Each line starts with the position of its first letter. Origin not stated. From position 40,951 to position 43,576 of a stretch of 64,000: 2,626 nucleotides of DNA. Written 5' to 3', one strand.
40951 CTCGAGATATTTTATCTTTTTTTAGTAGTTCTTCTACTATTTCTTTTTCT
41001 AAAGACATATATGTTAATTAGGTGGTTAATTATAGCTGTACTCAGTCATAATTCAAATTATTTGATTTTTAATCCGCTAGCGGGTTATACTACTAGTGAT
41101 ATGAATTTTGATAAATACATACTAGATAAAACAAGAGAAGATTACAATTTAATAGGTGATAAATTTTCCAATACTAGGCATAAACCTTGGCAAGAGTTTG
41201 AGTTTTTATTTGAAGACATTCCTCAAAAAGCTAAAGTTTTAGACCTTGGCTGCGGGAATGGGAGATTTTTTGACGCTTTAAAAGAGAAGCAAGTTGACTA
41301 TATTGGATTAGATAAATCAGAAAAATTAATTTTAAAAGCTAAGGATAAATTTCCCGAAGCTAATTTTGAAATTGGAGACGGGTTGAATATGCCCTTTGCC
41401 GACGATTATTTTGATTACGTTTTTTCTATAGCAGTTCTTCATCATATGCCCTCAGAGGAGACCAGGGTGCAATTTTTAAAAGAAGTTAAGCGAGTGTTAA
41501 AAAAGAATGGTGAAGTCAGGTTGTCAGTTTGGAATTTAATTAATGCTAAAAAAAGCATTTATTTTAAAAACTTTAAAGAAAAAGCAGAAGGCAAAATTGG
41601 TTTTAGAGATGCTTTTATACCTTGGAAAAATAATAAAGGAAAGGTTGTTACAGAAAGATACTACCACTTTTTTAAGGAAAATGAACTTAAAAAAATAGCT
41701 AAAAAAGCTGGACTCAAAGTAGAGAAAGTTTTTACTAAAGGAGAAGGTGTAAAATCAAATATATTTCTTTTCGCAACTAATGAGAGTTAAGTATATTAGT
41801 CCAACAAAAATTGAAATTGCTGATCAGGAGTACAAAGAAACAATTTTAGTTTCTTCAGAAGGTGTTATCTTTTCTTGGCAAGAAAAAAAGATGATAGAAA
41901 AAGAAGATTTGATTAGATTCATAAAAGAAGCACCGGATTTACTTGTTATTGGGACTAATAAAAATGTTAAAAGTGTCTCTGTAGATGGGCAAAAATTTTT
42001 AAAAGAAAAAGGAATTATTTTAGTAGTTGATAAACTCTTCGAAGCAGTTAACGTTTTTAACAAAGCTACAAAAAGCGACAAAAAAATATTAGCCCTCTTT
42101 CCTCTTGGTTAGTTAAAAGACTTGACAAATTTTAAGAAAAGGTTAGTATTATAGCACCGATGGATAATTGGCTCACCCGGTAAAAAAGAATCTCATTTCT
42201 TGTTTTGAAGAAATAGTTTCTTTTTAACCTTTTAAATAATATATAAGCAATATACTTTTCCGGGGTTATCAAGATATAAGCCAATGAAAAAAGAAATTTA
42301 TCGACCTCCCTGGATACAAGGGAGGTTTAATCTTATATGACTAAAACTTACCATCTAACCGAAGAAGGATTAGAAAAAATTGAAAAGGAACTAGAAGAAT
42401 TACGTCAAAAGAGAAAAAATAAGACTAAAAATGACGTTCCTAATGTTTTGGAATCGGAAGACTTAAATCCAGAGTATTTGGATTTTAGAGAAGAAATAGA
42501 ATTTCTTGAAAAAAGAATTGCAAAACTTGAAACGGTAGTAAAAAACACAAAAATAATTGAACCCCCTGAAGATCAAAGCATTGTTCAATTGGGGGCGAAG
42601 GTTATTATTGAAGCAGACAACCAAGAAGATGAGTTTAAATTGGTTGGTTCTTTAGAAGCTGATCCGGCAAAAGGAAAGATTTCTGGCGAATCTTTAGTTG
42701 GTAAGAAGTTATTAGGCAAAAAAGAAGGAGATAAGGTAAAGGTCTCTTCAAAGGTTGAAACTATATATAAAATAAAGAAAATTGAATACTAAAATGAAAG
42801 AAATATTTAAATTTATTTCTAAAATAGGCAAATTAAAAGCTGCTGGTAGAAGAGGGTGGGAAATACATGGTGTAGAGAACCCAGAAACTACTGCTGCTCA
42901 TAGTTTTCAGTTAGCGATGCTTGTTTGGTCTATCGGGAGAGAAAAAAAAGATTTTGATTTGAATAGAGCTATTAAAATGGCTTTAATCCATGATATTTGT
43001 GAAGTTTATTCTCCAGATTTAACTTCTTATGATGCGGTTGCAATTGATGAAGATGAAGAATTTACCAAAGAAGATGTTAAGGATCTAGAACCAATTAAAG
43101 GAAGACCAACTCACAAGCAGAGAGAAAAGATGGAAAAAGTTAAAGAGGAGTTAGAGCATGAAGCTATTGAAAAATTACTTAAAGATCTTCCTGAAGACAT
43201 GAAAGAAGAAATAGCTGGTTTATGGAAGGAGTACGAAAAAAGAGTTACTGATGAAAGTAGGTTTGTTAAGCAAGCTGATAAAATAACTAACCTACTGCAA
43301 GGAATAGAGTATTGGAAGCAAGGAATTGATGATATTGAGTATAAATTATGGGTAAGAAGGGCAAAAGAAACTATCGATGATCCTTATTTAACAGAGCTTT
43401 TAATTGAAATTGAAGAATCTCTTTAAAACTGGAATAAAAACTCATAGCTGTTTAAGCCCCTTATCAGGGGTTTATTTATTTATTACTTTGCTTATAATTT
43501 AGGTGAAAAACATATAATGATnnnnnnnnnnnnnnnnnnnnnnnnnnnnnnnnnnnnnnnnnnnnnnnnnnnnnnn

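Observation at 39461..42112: Eukaryote/archaea-type wobble-U pathway: divergent Elp3 and Trm9-like methyltransferase, with a translationally coupled Mth938-domain gene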

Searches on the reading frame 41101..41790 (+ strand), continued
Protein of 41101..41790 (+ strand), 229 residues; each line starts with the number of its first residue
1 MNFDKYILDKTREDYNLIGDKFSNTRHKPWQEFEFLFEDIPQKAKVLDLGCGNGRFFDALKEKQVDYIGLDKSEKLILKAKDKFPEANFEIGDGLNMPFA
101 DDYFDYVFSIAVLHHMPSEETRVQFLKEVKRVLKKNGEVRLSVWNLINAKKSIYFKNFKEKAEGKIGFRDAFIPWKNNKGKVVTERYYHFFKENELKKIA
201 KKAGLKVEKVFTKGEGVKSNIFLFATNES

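Call 22: find_encoding_contigs(protein=P0009, flank=5000, max_places=1)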
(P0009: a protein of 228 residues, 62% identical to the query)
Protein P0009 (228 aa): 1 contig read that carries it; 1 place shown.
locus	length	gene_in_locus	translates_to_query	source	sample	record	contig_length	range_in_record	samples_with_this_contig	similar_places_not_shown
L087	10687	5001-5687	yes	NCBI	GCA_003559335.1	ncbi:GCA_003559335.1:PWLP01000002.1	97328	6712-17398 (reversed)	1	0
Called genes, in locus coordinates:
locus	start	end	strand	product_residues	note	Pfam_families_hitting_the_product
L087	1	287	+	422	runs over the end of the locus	PF08245:Mur_ligase_M, PF02875:Mur_ligase_C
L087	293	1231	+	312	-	PF01784:DUF34_NIF3 (faint)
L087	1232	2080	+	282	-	PF06550:SPP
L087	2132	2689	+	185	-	PF12917:YfbR-like, PF13023:HD_3, PF01966:HD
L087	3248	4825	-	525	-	PF23613:ELP3_N, PF04055:Radical_SAM, PF16199:Radical_SAM_C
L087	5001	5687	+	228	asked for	PF01209:Ubie_methyltran, PF13489:Methyltransf_23, PF02353:CMAS (weak), PF07021:MetW, PF13847:Methyltransf_31, PF08241:Methyltransf_11, PF08242:Methyltransf_12, PF13649:Methyltransf_25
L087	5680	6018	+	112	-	PF04430:DUF498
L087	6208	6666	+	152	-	PF03449:GreA_GreB_N, PF01272:GreA_GreB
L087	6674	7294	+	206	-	PF12917:YfbR-like (faint), PF13023:HD_3, PF01966:HD (faint)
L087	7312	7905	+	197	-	PF07690:MFS_1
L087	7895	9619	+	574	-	PF14716:HHH_8, PF14520:HHH_5, PF14792:DNA_pol_B_palm (weak), PF14791:DNA_pol_B_thumb, PF02811:PHP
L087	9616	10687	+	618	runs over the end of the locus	PF03734:YkuD, PF00768:Peptidase_S11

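Call 23: find_encoding_contigs(protein=P0015, flank=5000, max_places=1)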
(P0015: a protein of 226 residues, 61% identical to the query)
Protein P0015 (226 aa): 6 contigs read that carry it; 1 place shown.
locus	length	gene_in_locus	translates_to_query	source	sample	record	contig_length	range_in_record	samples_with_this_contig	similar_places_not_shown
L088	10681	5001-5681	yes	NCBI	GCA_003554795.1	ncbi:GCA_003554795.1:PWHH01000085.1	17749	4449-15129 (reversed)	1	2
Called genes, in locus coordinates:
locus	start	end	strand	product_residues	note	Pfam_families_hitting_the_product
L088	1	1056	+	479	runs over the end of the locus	PF01139:RtcB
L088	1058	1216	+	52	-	-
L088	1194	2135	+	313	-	PF01784:DUF34_NIF3 (faint)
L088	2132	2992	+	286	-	PF06550:SPP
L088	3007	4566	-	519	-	PF23613:ELP3_N, PF04055:Radical_SAM, PF16199:Radical_SAM_C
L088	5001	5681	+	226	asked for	PF01209:Ubie_methyltran, PF05148:Methyltransf_8, PF05175:MTS, PF13489:Methyltransf_23, PF02353:CMAS, PF07021:MetW, PF13847:Methyltransf_31, PF08241:Methyltransf_11, +3 more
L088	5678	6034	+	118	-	PF04430:DUF498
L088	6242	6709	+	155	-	PF03449:GreA_GreB_N, PF01272:GreA_GreB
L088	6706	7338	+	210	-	PF13023:HD_3, PF01966:HD, PF12917:YfbR-like (weak)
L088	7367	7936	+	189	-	PF07690:MFS_1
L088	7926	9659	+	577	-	PF14716:HHH_8, PF14520:HHH_5, PF14792:DNA_pol_B_palm (weak), PF14791:DNA_pol_B_thumb, PF02811:PHP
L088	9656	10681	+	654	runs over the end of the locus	PF03734:YkuD, PF00768:Peptidase_S11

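Call 24: find_encoding_contigs(protein=P0016, flank=5000, max_places=1)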
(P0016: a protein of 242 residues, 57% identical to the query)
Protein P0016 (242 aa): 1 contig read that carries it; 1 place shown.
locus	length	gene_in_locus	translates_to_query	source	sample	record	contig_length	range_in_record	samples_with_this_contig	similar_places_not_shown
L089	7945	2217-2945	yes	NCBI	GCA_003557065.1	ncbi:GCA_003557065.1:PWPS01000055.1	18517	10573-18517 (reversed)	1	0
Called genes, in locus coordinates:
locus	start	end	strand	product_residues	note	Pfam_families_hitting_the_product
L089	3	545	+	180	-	?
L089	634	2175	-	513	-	PF23613:ELP3_N (weak), PF04055:Radical_SAM, PF16199:Radical_SAM_C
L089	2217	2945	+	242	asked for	PF01209:Ubie_methyltran, PF02353:CMAS (weak), PF13489:Methyltransf_23, PF07021:MetW (weak), PF08241:Methyltransf_11, PF08242:Methyltransf_12, PF13649:Methyltransf_25, PF13847:Methyltransf_31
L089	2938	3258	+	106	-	PF04430:DUF498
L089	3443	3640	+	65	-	PF03449:GreA_GreB_N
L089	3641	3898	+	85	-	PF01272:GreA_GreB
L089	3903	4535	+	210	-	PF13023:HD_3, PF01966:HD, PF12917:YfbR-like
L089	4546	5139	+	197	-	PF07690:MFS_1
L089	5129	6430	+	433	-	PF14716:HHH_8, PF14520:HHH_5, PF14792:DNA_pol_B_palm (weak), PF14791:DNA_pol_B_thumb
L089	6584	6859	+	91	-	-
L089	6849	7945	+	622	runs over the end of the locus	PF03734:YkuD, PF00768:Peptidase_S11, PF13354:Beta-lactamase2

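Call 45: find_related_loci(query=A4, collection=metagenome_contigs, flank=6000)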
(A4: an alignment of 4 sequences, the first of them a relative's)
Query A4 (116 aa) in metagenome_contigs; peptide patterns used: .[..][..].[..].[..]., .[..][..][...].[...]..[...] (x = any residue, [..] = any of these).
521 stretches matched a pattern; 254 encode a relative of the query (tblastn E <= 1e-3); the best 80 are kept; 80 distinct loci.
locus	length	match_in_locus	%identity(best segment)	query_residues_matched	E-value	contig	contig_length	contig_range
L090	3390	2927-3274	97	1-116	2e-74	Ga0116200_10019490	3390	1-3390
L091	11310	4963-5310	97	1-116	3e-74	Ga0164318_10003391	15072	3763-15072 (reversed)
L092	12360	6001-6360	64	1-116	2e-50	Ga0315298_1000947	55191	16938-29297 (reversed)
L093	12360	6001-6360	63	1-116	7e-50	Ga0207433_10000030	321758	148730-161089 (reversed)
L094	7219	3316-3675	63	1-116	1e-49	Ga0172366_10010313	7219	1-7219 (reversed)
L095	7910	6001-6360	61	1-116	1e-49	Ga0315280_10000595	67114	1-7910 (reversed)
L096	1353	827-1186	63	1-116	2e-51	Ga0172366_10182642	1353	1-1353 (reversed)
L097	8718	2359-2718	63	1-116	3e-49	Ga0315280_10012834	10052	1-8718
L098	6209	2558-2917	66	1-116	1e-48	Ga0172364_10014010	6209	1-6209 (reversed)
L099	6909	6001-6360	66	1-116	2e-48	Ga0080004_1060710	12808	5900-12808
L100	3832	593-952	62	1-116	1e-48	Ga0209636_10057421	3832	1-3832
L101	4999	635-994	66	1-116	2e-48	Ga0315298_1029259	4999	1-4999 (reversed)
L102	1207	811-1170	61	1-116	3e-50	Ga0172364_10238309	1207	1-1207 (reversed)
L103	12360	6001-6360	62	1-116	1e-47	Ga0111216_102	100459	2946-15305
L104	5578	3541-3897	65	1-116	1e-47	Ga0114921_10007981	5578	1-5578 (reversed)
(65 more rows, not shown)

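Call 51: predict_structure(alignment_id=A1)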
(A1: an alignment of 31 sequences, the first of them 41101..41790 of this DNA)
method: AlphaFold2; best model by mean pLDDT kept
length: 229 residues; sequences in the alignment: 31
mean_pLDDT: 92.1   pTM: 0.90
mean pLDDT of the five models: 92.1, 91.5, 91.1, 89.7, 88.3
residues with pLDDT >= 90: 170; 70-90: 55; 50-70: 4; < 50: 0
segments of 3 or more residues with pLDDT < 50: none
pLDDT, mean of each block of 10 residues (from residue 1): 89 93 82 91 97 91 96 96 96 95 98 94 98 98 85 78 87 90 93 97 98 84 96
secondary structure, 60 per line:
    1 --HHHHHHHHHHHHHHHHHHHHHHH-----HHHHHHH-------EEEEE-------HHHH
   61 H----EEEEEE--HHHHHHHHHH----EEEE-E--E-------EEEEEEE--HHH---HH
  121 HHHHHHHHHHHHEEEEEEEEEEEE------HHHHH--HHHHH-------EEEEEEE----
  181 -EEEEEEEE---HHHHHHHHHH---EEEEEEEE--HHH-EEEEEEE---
elements in order: H3-25 H31-37 E45-49 H57-61 E66-71 H74-83 E88-91 E104-110 H119-132 E133-144 H151-155 H158-162 E170-176 E182-189 H193-202 E206-213 E220-226

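Call 54: fold_search(model_id=the predicted structure, library=pdb)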
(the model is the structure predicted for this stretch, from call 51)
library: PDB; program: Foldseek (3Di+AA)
matches with E <= 10: 1975; with E <= 0.001: 1448
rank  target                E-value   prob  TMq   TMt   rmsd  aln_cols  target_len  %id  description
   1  5cm2_Z                6.1e-18  1.00  0.68  0.84   4.1       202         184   27  Structure of Y. lipolytica Trm9-Trm112 complex, a methyltransferase modifying U34 in the anticodon loop of some tRNAs (released 2015-10-21)
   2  3sm3                  2.0e-16  1.00  0.71  0.76   3.3       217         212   20  Crystal Structure of SAM-dependent methyltransferases Q8PUK2_METMA from Methanosarcina mazei. Northeast Structural Genom (released 2011-07-20)
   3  3l8d                  1.6e-15  1.00  0.61  0.69   4.3       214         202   22  Crystal structure of methyltransferase from Bacillus Thuringiensis (released 2010-01-12)
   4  6f5z_A                2.0e-15  1.00  0.63  0.64   6.6       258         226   17  Complex between the Haloferax volcanii Trm112 methyltransferase activator and the Hvo_0019 putative methyltransferase (released 2018-07-11)
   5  6f5z_B                3.9e-15  1.00  0.67  0.67   5.3       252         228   17  Complex between the Haloferax volcanii Trm112 methyltransferase activator and the Hvo_0019 putative methyltransferase (released 2018-07-11)
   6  1ve3_A                1.1e-14  1.00  0.62  0.67   6.6       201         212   25  Crystal structure of PH0226 protein from Pyrococcus horikoshii OT3 (released 2005-05-24)
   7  6uv6_C                1.7e-14  1.00  0.62  0.54   6.5       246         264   17  AtmM with bound rebeccamycin analogue (released 2020-11-25)
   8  6mro                  2.7e-14  1.00  0.60  0.71   6.3       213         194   21  Crystal structure of methyl transferase from Methanosarcina acetivorans at 1.6 Angstroms resolution, Northeast Structura (released 2018-10-24)
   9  7f1e_A                2.9e-14  1.00  0.65  0.61   5.6       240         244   19  Structure of METTL6 bound with SAM (released 2022-01-12)
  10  8owx_B                3.0e-14  1.00  0.64  0.60   5.7       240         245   19  Crystal Structure of METTL6 bound to SAH (released 2024-05-08)
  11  6uv6_A                4.0e-14  1.00  0.66  0.58   6.6       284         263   16  AtmM with bound rebeccamycin analogue (released 2020-11-25)
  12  8owx_A                4.8e-14  1.00  0.72  0.71   4.3       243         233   17  Crystal Structure of METTL6 bound to SAH (released 2024-05-08)
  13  7ezg                  5.2e-14  1.00  0.70  0.59   5.2       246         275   17  The structure of the human METTL6 enzyme in complex with SAH (released 2022-01-12)
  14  1ve3_B                8.2e-14  1.00  0.65  0.66   8.9       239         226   21  Crystal structure of PH0226 protein from Pyrococcus horikoshii OT3 (released 2005-05-24)
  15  3e23                  8.8e-14  1.00  0.66  0.76   4.2       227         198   20  Crystal structure of the RPA2492 protein in complex with SAM from Rhodopseudomonas palustris, Northeast Structural Genom (released 2008-09-30)
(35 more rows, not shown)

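Call 65: search_solved_structures(query=A1, max_evalue=1e-8, show_alignments=1)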
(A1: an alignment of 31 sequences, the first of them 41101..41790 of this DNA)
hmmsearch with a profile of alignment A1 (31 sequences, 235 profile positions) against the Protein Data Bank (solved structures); distinct sequences matched with E-value up to 1e-8: 37.
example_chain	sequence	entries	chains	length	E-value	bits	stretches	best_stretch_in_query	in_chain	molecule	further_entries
5cm2_Z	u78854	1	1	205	6.4e-27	97.7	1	25-219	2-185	TRNA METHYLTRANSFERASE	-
1ve3_A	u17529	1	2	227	1.5e-20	76.8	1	36-150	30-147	hypothetical protein PH0226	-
6uak_A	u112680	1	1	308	4.9e-18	68.6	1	41-142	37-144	SAM dependent methyltransferase LahSB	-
3sm3_A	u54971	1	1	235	5.7e-18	68.4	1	38-228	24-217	SAM-dependent methyltransferases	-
5wp5_A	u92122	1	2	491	1e-17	67.6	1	37-145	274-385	Phosphomethylethanolamine N-methyltransferase 2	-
5wp4_A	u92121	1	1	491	1.3e-17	67.2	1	40-144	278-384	Phosphoethanolamine N-methyltransferase 1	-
3l8d_A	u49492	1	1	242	5.6e-16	61.9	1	35-146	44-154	Methyltransferase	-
3bus_A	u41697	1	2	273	8.5e-16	61.3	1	41-144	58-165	Methyltransferase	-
6uv6_A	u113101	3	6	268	1.7e-15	60.2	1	42-144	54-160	D-glucose O-methyltransferase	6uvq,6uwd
2avn_A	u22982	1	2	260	1.2e-14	57.6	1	36-166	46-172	ubiquinone/menaquinone biosynthesis methyltransferase-related protein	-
3ccf_A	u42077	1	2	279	2.1e-14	56.7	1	31-140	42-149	Cyclopropane-fatty-acyl-phospholipid synthase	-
6mro_A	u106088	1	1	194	3.5e-14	56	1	46-146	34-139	methyl transferase from Methanosarcina acetivorans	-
9rfr_A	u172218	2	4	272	3.8e-14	55.9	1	18-148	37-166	Ubiquinone biosynthesis O-methyltransferase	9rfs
8zc8_A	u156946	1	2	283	1.6e-13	53.9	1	42-144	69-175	MitM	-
21zq_A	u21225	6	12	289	1.7e-13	53.8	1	42-144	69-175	MitM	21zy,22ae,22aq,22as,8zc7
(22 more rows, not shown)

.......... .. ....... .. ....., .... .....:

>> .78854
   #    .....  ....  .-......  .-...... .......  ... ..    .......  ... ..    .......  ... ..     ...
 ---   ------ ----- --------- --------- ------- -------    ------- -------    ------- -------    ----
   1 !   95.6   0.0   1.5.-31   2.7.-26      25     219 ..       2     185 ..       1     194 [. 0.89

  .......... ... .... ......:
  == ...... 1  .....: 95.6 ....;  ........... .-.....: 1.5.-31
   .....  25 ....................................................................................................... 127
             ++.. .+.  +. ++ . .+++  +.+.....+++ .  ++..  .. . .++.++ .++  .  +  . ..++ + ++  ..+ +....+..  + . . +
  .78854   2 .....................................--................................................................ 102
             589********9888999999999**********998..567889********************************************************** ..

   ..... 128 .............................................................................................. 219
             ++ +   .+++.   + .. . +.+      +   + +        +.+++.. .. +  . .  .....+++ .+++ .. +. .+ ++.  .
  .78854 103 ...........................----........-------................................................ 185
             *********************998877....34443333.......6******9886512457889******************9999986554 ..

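Call 67: search_protein_families(library=pfam, proteins=[L015:4026-5273:+, L015:2643-3194:+, L015:3222-3491:+, L015:5276-5626:+, L015:3499-3954:+, L015:5620-6573:+], max_evalue=0.001)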
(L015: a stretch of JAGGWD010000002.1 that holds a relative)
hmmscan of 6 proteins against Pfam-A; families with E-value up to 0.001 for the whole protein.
L015:4026-5273:+ (415 aa): 1 family
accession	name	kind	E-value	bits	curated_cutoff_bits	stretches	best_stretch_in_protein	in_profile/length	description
PF13263.12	PHP_C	-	0.00073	19.5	21.3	0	202-240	15-54/56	PHP-associated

L015:2643-3194:+ (183 aa): 2 families
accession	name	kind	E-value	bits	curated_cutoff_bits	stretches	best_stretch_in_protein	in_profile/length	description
PF18306.6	LDcluster4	-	3.4e-34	118.1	26.3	1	4-169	1-150/151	SLOG cluster4 family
PF03641.19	Lysine_decarbox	-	1.6e-05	25.6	27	1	52-130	4-82/131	Possible lysine decarboxylase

L015:3222-3491:+ (89 aa): 2 families
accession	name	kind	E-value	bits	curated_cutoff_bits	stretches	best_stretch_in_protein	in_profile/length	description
PF16325.11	Peptidase_U32_C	-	6.7e-08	33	28.2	1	10-83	4-79/83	Peptidase family U32 C-terminal domain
PF03144.31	GTP_EFTU_D2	-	4.5e-07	30.6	30.3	1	30-79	10-61/73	Elongation factor Tu domain 2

L015:5276-5626:+ (116 aa): 1 family
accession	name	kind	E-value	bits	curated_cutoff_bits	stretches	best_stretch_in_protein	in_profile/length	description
PF04430.19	DUF498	-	4.9e-18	65.6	33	1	2-113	1-109/109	Protein of unknown function (DUF498/DUF598)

L015:3499-3954:+ (151 aa): 2 families
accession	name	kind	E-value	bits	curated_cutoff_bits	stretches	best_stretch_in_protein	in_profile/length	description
PF02308.21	MgtC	-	2.1e-36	125.4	31.4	1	17-142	1-120/121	MgtC family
PF17259.7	DUF5325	-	0.00062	20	25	1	107-150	16-60/61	Family of unknown function (DUF5325)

L015:5620-6573:+ (317 aa): 2 families
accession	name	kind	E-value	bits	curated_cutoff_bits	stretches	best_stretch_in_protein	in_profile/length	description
PF04055.27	Radical_SAM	-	2.6e-14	54.1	29.5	1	94-225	2-138/166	Radical SAM superfamily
PF13353.11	Fer4_12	-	3.6e-05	24.5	22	1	93-144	9-60/137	4Fe-4S single cluster domain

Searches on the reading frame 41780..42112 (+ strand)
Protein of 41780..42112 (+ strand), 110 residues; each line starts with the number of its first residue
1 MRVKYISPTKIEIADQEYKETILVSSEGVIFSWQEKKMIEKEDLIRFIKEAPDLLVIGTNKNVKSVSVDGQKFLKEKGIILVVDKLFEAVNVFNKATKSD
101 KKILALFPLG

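Call 3: search_protein_families(library=pfam, proteins=[window:41780-42112:+], max_evalue=0.01)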
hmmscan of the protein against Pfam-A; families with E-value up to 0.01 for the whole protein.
window:41780-42112:+ (110 aa): 2 families
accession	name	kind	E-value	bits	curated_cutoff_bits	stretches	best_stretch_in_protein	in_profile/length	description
PF04430.19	DUF498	-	8.2e-15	55.2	33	1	5-107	3-108/109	Protein of unknown function (DUF498/DUF598)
PF03345.20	OST48_N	-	0.0037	17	36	1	16-101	47-124/246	OST48, N-terminal domain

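Call 4: search_protein_families(library=ncbifam, proteins=[window:41780-42112:+], max_evalue=0.01)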
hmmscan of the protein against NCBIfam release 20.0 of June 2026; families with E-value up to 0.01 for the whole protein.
window:41780-42112:+ (110 aa): 0 families

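Call 6: search_solved_structures(query=window:41780-42112:+, max_evalue=0.1, show_alignments=2)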
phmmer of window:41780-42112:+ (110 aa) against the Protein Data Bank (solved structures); distinct sequences matched with E-value up to 0.1: 0.

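Call 25: find_homologous_proteins(query=window:41780-42112:+, max_evalue=0.001)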
Query window:41780-42112:+ (110 aa): 1 proteins with E <= 0.001 among 6 candidates.
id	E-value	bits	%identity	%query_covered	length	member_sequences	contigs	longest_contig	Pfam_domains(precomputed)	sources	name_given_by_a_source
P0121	1.6e-61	222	100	100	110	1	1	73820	PF04430.20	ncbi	ncbi:MAG: MTH938/NDUFAF3 family protein [Patescibacteria group bacterium]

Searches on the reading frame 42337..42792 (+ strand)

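Call 3: search_protein_families(library=pfam, proteins=[window:42337-42792:+], max_evalue=0.01)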
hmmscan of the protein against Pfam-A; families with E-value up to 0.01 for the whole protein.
window:42337-42792:+ (151 aa): 2 families
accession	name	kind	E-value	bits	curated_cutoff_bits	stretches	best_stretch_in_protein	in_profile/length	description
PF01272.25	GreA_GreB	-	3.1e-17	62.7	26.9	1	81-151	4-77/77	Transcription elongation factor, GreA/GreB, C-term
PF03449.20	GreA_GreB_N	-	6.2e-10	39.6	24.5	1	7-73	3-71/71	Transcription elongation factor, N-terminal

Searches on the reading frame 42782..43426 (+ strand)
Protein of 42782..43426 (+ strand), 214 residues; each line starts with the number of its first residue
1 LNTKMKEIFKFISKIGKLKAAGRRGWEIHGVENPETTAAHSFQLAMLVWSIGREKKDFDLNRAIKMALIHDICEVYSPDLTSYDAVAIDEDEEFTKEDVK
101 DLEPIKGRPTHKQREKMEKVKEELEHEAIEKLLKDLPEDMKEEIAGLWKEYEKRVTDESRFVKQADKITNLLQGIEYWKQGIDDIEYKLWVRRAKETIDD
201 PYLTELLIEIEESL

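Call 3: search_protein_families(library=pfam, proteins=[window:42782-43426:+], max_evalue=0.01)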
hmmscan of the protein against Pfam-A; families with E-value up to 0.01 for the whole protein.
window:42782-43426:+ (214 aa): 3 families
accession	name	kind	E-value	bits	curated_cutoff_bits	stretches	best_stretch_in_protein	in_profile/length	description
PF13023.12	HD_3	-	7.6e-34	117.4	22.5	1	15-189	1-146/165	HD domain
PF12917.13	YfbR-like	-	5.1e-17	62.6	25.9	2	110-200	78-165/182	5'-deoxynucleotidase YfbR-like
PF01966.28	HD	-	2.8e-08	34.5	22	1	38-170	2-115/116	HD domain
